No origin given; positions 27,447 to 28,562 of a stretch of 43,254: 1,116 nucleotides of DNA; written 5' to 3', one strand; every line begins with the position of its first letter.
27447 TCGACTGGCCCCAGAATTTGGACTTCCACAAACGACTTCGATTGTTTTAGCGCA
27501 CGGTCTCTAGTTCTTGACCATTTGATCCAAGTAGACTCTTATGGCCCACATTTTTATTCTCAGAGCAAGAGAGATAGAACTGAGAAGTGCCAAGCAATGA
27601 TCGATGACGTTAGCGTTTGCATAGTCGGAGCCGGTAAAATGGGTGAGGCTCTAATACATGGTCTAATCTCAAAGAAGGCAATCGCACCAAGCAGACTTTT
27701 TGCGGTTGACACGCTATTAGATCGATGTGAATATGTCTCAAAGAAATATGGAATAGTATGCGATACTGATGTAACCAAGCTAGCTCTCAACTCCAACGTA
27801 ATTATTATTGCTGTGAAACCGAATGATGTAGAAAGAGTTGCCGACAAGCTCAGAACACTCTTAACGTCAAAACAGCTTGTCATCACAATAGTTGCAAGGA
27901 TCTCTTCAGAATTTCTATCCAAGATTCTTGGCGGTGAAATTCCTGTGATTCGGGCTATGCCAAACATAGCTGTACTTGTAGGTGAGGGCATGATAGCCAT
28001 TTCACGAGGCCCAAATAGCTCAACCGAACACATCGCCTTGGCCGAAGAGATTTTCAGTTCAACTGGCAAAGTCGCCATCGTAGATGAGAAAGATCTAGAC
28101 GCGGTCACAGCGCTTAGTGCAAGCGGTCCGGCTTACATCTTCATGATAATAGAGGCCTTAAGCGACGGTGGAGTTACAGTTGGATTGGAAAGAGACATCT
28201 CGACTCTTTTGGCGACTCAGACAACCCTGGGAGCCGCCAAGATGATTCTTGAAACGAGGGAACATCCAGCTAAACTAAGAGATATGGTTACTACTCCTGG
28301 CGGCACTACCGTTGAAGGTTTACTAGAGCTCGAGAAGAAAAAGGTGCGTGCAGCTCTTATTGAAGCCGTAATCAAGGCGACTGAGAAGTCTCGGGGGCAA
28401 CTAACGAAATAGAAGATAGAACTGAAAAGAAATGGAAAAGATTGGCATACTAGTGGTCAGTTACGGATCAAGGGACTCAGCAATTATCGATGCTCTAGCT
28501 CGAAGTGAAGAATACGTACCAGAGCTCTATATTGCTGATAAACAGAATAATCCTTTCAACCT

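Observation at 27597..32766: Tightly coupled operon proC / PurD-like ATP-grasp / HAD-like / second Ftr paralog / PfkB kinase: candidate unassigned pathway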

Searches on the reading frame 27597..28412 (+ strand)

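Call 3: search_protein_families(library=pfam, proteins=[window:27597-28412:+], max_evalue=0.01)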
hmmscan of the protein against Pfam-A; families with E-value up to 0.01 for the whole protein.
window:27597-28412:+ (271 aa): 4 families
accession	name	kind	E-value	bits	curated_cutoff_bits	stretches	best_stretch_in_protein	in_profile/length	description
PF14748.11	P5CR_dimer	-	4.3e-39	133.4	25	1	164-266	1-103/105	Pyrroline-5-carboxylate reductase dimerisation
PF03807.23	F420_oxidored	-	2.3e-13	51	21.6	1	7-100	2-93/94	NADP oxidoreductase coenzyme F420-dependent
PF01488.26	Shikimate_DH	-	0.0032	18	24.3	0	3-73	11-83/138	Shikimate / quinate 5-dehydrogenase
PF02254.24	TrkA_N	-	0.004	17.9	23.8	0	7-107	1-101/116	TrkA-N domain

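Call 4: search_protein_families(library=ncbifam, proteins=[window:27597-28412:+], max_evalue=0.01)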
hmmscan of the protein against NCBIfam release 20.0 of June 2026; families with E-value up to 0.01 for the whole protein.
window:27597-28412:+ (271 aa): 8 families
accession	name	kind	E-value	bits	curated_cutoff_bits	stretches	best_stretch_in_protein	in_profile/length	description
TIGR00112.1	proC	equivalog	9e-81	271.4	196.75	1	7-266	1-261/263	pyrroline-5-carboxylate reductase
NF005813.0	PRK07679.1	exception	9e-65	218.8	404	1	6-266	5-266/279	pyrroline-5-carboxylate reductase ProI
NF008839.0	PRK11880.2-4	equivalog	5e-43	147.3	288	1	7-266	4-250/252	pyrroline-5-carboxylate reductase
NF005814.0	PRK07680.1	equivalog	5.4e-28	97.9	278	1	6-262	2-256/275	late competence protein ComER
NF005384.0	PRK06928.1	exception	2.2e-20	73.3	301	1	7-256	4-254/277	pyrroline-5-carboxylate reductase ProG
NF005063.0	PRK06476.1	equivalog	2.4e-15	56.8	254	1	7-262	3-250/258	pyrroline-5-carboxylate reductase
NF011381.1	PRK14806.1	equivalog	0.00071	17.9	902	1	6-102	5-99/733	bifunctional prephenate dehydrogenase/3-phosphoshikimate 1-carboxyvinyltransferase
NF003995.0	PRK05472.2-4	subfamily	0.0042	16.6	126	1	5-86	84-166/213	redox-sensing transcriptional repressor Rex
